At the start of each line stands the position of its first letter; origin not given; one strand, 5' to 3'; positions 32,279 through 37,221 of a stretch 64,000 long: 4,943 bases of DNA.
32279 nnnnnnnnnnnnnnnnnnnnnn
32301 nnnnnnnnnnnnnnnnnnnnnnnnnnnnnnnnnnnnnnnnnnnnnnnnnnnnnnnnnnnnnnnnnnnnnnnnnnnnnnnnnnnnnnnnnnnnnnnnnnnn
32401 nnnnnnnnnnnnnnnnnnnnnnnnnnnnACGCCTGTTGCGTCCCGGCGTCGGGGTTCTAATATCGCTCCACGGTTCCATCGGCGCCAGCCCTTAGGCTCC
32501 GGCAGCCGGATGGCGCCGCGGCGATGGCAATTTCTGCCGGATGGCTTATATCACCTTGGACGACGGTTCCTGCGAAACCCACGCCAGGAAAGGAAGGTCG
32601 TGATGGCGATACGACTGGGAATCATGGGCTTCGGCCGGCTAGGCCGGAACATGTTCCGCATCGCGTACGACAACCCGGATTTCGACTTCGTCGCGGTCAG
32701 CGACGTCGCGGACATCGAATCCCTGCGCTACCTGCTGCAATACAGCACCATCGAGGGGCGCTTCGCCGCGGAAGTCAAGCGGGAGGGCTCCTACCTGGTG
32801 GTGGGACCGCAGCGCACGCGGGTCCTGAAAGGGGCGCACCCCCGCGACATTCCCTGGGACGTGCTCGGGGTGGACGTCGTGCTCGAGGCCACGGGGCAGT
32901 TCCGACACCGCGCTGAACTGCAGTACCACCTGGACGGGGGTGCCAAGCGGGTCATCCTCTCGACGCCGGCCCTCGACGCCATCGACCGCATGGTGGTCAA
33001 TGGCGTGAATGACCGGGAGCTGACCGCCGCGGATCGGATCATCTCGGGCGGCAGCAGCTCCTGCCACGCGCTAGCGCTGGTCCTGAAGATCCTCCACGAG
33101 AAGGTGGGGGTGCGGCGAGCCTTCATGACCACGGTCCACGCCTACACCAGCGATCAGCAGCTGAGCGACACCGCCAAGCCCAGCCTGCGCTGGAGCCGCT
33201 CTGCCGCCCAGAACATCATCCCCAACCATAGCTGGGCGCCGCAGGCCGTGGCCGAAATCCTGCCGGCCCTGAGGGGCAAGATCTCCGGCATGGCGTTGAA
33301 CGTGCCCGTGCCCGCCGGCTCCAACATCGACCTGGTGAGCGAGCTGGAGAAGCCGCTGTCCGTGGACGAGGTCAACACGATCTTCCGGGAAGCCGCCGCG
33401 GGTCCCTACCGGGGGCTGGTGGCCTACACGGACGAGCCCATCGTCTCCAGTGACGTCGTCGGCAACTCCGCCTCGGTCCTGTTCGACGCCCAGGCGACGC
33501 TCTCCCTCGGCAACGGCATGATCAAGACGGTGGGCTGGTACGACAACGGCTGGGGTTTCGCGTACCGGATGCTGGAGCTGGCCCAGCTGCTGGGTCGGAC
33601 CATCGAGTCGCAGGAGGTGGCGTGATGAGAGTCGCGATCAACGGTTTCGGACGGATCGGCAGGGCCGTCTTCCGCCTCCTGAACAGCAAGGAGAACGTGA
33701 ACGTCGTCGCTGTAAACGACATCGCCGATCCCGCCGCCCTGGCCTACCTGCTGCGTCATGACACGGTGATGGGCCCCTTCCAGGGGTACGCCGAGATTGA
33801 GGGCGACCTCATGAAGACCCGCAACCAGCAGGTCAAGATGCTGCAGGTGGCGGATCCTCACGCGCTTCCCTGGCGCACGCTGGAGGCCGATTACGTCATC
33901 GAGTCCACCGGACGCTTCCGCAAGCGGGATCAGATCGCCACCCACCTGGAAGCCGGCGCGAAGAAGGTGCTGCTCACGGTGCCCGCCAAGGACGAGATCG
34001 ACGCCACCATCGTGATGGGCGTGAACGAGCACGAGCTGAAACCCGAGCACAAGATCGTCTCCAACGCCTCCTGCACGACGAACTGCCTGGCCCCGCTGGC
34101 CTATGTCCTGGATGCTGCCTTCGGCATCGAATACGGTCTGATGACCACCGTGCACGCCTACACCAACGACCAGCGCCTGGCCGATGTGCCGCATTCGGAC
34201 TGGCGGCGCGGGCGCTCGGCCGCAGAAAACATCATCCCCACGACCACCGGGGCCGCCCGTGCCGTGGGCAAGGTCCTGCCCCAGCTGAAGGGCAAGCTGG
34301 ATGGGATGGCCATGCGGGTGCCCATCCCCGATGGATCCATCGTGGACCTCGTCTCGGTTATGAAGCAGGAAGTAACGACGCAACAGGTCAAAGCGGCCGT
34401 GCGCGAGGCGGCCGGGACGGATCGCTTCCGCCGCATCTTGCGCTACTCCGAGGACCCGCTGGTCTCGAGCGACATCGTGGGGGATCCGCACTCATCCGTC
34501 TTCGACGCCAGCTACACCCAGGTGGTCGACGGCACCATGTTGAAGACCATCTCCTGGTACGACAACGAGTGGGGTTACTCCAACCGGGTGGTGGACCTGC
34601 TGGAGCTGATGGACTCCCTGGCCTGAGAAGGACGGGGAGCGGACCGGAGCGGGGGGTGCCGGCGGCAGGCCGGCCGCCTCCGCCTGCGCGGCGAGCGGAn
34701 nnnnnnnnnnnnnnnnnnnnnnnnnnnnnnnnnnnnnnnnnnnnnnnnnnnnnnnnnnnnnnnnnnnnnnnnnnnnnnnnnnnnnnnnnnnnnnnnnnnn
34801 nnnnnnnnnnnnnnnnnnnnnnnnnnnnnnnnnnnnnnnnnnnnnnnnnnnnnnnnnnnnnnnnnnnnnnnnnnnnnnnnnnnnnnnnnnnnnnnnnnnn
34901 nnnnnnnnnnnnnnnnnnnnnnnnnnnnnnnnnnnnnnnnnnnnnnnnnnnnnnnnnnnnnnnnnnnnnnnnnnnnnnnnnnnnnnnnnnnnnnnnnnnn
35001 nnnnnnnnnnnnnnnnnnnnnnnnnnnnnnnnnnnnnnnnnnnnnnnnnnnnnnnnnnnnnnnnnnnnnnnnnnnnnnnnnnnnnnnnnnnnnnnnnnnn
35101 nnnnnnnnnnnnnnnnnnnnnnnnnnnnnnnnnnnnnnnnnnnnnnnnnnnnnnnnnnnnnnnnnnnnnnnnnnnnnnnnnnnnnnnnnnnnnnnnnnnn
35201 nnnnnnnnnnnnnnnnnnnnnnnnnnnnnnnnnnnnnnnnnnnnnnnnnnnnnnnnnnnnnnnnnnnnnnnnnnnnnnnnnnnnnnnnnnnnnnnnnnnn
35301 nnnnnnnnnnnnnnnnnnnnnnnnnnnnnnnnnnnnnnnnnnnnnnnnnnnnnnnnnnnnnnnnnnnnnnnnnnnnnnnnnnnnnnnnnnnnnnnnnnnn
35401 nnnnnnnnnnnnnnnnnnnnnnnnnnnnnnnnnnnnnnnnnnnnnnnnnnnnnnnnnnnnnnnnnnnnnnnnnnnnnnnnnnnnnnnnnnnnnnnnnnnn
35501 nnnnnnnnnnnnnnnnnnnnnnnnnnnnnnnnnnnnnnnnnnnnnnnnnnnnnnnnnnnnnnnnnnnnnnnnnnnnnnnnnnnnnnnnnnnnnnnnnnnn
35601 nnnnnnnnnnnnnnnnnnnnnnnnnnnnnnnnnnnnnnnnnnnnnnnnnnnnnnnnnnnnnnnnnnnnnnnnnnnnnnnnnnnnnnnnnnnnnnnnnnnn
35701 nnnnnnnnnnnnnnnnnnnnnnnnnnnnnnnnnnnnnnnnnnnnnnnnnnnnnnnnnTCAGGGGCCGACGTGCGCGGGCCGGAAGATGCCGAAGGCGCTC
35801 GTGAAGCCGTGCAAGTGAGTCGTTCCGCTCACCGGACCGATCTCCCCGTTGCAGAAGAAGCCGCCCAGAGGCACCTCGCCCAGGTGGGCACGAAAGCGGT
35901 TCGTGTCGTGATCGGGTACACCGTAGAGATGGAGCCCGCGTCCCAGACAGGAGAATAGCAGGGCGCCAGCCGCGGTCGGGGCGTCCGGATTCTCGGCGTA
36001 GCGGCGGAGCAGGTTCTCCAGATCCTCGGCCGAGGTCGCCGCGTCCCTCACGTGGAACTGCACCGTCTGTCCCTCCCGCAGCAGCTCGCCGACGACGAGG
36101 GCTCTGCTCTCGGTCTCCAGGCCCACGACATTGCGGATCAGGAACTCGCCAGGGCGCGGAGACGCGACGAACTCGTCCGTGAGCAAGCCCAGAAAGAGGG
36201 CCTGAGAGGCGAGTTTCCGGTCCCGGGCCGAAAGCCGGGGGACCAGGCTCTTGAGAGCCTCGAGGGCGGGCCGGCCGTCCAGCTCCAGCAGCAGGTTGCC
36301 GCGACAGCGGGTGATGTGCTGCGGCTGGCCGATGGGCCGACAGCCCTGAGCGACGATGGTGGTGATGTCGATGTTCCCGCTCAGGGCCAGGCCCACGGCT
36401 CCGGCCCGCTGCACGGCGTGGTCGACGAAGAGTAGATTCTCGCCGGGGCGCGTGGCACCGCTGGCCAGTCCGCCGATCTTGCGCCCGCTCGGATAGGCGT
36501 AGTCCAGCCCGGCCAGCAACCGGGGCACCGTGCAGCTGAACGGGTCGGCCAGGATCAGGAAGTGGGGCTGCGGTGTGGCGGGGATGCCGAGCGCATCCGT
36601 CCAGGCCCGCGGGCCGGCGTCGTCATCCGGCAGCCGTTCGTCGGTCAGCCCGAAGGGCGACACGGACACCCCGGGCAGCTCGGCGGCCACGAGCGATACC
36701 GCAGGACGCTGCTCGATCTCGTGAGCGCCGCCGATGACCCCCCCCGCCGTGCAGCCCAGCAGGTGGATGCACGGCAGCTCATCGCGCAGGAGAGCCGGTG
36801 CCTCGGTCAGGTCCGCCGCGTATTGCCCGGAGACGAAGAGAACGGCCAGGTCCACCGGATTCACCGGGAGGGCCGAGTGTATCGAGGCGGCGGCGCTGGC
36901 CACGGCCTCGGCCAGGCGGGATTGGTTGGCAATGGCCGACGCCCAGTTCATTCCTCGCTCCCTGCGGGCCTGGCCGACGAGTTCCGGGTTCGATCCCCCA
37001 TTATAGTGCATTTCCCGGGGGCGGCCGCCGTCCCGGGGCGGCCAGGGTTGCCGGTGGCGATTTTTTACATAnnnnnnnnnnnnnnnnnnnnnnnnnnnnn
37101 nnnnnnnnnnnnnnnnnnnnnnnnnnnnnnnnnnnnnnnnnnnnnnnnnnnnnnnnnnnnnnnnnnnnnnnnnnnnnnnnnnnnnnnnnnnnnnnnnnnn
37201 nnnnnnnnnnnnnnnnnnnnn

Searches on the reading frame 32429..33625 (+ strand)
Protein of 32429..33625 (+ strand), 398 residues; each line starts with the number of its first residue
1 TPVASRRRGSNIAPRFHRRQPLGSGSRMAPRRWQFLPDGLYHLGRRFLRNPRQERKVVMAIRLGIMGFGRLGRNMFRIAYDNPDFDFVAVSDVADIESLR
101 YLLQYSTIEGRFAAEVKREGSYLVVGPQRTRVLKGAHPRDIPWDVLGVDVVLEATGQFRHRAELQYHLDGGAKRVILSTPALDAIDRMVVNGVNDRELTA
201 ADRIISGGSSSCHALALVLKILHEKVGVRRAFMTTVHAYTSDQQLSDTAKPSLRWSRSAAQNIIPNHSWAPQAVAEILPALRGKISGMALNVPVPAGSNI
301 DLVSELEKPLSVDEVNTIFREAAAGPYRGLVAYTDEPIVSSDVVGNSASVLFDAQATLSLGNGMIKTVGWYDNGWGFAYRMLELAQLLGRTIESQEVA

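Call 64: search_protein_families(library=pfam, proteins=[window:32429-33625:+], max_evalue=0.000001)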
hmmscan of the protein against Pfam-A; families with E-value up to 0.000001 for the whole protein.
window:32429-33625:+ (398 aa): 2 families
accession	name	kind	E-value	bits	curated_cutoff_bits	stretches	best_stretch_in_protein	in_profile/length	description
PF02800.25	Gp_dh_C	-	1.5e-49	168.1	24.4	1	215-371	1-158/158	Glyceraldehyde 3-phosphate dehydrogenase, C-terminal domain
PF00044.30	Gp_dh_N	-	2e-27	95.9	31.7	1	61-160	1-100/101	Glyceraldehyde 3-phosphate dehydrogenase, NAD binding domain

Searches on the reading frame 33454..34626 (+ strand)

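Call 64: search_protein_families(library=pfam, proteins=[window:33454-34626:+], max_evalue=0.000001)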
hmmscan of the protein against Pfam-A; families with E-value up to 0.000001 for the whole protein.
window:33454-34626:+ (390 aa): 2 families
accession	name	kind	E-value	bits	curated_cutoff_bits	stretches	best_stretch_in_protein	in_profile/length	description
PF02800.25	Gp_dh_C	-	3e-63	212.5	24.4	1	212-369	1-158/158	Glyceraldehyde 3-phosphate dehydrogenase, C-terminal domain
PF00044.30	Gp_dh_N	-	5e-32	110.6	31.7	1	58-157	1-100/101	Glyceraldehyde 3-phosphate dehydrogenase, NAD binding domain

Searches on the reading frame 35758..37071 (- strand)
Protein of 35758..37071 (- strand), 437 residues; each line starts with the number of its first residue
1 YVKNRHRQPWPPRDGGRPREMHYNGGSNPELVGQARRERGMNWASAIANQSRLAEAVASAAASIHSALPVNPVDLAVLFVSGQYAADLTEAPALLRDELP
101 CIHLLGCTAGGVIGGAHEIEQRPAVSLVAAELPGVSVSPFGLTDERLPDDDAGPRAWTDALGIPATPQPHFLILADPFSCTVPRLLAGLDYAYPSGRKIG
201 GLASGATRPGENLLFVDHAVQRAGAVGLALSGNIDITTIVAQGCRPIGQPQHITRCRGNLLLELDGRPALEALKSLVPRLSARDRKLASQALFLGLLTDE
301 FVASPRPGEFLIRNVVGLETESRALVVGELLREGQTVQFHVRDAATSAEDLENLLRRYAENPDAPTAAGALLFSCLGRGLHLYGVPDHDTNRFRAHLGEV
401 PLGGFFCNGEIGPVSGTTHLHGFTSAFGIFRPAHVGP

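Call 66: search_protein_families(library=pfam, proteins=[window:35758-37071:-], max_evalue=0.000001)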
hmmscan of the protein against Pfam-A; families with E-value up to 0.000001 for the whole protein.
window:35758-37071:- (437 aa): 2 families
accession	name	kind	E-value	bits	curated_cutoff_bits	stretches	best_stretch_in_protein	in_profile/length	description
PF08495.15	FIST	-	1.3e-35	123.4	23.2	1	74-267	1-189/189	FIST N domain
PF10442.14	FIST_C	-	4.2e-28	98.5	28.5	1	269-413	1-131/131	FIST C domain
